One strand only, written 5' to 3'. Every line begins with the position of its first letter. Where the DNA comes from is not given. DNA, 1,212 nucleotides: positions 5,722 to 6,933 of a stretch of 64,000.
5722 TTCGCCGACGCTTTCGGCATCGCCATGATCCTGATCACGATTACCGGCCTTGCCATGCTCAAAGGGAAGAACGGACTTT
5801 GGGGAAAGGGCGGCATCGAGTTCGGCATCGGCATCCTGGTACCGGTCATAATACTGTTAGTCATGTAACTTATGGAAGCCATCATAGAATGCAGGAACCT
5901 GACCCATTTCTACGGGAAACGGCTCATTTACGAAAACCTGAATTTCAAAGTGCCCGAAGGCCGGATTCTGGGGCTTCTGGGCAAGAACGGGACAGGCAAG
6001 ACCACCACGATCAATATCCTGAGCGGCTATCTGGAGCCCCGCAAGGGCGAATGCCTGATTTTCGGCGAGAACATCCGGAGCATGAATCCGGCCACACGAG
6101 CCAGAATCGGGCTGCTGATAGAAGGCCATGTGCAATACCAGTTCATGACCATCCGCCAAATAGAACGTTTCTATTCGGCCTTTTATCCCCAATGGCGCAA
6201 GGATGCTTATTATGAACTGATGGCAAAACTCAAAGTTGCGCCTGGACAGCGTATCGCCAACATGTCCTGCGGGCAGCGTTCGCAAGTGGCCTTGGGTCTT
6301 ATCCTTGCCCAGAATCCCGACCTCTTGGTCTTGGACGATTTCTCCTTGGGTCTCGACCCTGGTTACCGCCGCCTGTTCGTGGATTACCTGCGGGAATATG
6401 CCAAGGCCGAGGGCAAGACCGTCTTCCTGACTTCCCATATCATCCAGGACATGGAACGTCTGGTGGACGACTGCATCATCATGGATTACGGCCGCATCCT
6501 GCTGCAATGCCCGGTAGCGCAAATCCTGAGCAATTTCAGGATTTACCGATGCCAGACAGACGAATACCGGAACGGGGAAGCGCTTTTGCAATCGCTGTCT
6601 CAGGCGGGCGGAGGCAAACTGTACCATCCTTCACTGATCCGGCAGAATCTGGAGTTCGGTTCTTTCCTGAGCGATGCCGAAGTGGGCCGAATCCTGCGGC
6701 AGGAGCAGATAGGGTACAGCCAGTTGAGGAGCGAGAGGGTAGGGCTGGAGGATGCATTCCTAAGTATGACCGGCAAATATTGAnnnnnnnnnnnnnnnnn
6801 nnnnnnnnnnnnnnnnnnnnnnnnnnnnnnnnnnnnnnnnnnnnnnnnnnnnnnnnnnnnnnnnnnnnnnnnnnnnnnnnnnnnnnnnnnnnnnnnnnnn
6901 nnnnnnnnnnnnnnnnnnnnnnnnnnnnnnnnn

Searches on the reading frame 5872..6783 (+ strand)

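Call 9: search_protein_families(library=pfam, proteins=[window:5872-6783:+], max_evalue=0.001)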
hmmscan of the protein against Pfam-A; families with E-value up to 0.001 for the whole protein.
window:5872-6783:+ (303 aa): 3 families
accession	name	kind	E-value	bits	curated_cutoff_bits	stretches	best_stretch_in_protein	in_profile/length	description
PF00005.33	ABC_tran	-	1.4e-22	81.2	25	1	21-156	2-134/137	ABC transporter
PF13304.12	AAA_21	-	1.5e-10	42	27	1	127-189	234-298/304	AAA domain, putative AbiEii toxin, Type IV TA system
PF02463.25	SMC_N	-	2.6e-05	24.2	40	1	32-189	26-197/220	RecF/RecN/SMC N terminal domain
